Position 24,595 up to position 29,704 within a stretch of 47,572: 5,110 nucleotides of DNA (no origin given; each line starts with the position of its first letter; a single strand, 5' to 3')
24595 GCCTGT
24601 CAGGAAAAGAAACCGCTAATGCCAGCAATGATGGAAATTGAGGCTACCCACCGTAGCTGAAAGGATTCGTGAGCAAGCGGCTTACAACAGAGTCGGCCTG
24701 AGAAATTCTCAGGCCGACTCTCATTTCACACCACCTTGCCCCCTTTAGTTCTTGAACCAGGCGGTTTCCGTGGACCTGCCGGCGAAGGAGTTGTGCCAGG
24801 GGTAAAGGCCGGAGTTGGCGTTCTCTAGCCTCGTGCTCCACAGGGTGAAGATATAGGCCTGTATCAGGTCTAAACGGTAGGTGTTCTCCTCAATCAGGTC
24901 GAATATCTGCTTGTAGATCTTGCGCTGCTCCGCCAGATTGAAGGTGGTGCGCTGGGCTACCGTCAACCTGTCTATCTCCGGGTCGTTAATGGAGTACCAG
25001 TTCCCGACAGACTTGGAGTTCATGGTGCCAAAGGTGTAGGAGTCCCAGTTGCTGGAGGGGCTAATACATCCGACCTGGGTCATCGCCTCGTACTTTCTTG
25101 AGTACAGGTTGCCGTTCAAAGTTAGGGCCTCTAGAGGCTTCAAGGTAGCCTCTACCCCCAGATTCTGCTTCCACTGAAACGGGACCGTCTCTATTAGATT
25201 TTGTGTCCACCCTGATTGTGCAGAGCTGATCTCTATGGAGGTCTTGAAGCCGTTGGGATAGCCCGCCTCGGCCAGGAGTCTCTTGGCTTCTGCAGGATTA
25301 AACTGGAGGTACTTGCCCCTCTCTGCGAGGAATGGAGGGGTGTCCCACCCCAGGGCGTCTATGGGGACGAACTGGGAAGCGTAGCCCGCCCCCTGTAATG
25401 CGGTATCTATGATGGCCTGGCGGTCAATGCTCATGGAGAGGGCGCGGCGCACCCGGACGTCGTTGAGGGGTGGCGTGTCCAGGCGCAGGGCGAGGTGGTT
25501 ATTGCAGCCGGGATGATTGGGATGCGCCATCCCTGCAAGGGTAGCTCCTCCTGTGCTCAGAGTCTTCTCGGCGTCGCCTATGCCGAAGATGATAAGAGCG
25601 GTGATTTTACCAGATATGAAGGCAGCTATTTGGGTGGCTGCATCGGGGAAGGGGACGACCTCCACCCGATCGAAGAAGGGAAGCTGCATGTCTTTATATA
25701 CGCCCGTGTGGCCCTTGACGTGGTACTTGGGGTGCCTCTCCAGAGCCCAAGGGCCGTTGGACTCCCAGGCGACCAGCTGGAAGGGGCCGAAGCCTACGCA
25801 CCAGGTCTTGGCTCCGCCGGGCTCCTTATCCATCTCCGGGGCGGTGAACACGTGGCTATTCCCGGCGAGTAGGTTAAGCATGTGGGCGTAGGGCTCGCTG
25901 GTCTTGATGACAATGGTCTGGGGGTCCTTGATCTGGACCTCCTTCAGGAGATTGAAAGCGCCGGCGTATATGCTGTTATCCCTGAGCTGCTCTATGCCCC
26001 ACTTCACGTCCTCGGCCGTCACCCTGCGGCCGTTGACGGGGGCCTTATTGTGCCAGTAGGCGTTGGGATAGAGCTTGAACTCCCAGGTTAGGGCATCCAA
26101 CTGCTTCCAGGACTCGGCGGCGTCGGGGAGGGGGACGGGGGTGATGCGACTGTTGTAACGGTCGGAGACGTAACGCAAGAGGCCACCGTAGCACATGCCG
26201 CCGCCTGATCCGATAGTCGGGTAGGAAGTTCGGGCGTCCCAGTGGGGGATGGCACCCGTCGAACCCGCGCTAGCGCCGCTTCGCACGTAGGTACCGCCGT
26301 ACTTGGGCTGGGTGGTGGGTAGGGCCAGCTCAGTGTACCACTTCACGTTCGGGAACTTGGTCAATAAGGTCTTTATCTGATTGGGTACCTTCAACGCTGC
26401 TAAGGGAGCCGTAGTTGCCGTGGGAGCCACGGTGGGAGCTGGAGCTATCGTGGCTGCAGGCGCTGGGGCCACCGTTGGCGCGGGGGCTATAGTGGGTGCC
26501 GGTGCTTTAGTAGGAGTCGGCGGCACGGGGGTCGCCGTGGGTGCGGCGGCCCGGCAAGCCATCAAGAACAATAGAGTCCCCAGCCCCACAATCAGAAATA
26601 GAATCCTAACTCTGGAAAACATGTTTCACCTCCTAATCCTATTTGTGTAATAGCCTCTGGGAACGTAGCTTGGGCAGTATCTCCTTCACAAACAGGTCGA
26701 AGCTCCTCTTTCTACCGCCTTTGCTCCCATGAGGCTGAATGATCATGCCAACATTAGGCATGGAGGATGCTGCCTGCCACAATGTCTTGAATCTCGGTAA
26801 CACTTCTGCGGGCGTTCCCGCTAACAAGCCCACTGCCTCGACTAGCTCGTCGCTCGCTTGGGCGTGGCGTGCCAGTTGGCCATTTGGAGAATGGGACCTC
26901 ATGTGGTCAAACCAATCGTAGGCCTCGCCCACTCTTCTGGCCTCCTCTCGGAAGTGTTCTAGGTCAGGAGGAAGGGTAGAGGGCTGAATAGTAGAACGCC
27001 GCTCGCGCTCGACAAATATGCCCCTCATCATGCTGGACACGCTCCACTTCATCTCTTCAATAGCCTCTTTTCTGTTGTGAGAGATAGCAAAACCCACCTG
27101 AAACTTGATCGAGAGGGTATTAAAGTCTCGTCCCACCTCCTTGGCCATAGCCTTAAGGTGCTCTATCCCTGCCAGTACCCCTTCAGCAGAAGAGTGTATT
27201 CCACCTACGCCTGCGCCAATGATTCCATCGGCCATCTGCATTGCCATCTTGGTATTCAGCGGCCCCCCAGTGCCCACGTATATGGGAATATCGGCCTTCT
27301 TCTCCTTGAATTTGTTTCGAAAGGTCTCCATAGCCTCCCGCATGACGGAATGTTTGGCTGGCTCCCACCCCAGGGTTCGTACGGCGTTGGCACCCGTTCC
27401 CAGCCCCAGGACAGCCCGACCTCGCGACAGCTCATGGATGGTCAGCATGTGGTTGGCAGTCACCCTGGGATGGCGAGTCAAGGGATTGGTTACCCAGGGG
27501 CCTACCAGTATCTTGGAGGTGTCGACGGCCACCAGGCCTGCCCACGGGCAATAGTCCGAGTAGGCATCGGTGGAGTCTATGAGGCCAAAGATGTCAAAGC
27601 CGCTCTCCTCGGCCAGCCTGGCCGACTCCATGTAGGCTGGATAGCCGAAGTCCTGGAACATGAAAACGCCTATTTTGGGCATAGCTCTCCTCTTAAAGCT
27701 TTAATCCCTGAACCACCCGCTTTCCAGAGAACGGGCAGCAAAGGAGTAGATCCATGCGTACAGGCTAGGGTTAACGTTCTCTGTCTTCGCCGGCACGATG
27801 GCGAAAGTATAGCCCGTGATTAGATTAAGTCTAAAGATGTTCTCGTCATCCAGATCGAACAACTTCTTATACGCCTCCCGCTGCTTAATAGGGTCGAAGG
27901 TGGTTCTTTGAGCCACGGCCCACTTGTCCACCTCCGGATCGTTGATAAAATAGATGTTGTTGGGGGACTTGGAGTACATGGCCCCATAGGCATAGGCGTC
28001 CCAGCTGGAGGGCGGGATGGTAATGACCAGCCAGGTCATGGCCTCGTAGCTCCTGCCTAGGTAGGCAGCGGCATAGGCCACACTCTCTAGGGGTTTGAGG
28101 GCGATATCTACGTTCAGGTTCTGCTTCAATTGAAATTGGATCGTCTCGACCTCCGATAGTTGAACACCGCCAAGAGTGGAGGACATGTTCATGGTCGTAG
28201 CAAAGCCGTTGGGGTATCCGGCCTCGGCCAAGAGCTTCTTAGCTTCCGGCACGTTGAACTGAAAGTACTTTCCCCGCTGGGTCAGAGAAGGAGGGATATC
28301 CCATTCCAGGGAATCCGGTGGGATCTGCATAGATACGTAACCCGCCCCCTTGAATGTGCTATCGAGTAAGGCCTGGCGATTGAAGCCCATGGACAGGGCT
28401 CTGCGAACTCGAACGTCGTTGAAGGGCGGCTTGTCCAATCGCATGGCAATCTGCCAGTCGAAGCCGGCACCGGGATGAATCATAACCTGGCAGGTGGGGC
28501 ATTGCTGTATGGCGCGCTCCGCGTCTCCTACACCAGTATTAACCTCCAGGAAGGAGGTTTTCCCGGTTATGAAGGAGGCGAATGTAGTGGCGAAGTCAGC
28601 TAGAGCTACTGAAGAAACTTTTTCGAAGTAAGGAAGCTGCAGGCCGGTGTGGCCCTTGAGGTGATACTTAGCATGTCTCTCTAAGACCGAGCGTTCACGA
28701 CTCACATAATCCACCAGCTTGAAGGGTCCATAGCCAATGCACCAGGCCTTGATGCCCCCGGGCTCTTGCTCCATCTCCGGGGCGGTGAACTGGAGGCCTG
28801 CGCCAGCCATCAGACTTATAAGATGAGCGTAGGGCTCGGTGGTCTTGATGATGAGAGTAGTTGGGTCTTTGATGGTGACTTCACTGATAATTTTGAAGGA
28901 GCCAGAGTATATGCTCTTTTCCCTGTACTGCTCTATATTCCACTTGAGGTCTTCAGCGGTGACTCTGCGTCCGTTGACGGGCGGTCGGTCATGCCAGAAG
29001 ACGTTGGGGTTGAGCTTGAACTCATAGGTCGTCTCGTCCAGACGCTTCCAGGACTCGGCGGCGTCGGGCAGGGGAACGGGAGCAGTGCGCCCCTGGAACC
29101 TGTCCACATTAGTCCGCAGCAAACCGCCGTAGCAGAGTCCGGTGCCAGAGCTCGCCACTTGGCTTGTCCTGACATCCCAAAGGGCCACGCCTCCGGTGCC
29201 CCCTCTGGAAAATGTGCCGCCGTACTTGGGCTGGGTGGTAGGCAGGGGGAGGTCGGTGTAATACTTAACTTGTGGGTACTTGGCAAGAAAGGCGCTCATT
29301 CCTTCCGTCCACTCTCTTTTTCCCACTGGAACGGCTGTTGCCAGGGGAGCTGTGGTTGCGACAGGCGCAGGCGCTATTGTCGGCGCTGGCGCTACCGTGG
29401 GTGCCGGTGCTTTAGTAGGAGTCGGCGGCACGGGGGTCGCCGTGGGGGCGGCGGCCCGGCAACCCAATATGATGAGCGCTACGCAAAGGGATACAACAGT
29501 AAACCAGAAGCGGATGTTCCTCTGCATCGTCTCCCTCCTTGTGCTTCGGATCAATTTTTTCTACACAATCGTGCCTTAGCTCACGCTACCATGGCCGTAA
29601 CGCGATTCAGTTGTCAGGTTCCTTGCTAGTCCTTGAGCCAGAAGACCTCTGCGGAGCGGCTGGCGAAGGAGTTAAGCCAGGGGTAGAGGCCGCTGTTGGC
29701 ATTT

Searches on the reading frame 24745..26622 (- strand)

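Call 9: search_protein_families(library=pfam, proteins=[window:24745-26622:-], max_evalue=0.001)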
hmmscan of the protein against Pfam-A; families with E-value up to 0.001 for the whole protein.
window:24745-26622:- (625 aa): 1 family
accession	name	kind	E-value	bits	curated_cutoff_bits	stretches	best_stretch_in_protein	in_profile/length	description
PF00496.27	SBP_bac_5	-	1.3e-60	205.9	32.4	1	165-521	3-349/368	Bacterial extracellular solute-binding proteins, family 5 Middle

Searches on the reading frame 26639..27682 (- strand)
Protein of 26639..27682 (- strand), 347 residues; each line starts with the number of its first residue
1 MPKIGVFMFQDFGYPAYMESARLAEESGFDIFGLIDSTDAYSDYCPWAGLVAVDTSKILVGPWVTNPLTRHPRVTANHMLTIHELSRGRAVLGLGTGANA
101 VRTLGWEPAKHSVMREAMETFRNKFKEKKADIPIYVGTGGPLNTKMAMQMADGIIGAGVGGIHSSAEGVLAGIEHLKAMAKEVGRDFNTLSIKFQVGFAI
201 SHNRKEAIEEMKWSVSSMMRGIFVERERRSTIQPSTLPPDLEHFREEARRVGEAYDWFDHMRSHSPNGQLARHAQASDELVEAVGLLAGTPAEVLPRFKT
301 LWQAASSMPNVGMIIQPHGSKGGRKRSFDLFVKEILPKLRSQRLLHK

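Call 9: search_protein_families(library=pfam, proteins=[window:26639-27682:-], max_evalue=0.001)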
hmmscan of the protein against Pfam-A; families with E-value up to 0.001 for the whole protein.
window:26639-27682:- (347 aa): 1 family
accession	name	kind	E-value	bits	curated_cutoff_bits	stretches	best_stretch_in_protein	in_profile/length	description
PF00296.26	Bac_luciferase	-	3e-33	116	27.9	1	16-301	24-307/314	Luciferase-like monooxygenase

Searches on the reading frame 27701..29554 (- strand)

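Call 9: search_protein_families(library=pfam, proteins=[window:27701-29554:-], max_evalue=0.001)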
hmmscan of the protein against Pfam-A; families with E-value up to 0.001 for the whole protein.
window:27701-29554:- (617 aa): 1 family
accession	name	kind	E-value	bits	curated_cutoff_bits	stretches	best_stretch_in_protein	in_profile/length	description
PF00496.27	SBP_bac_5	-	4.5e-51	174.5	32.4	1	162-520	3-356/368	Bacterial extracellular solute-binding proteins, family 5 Middle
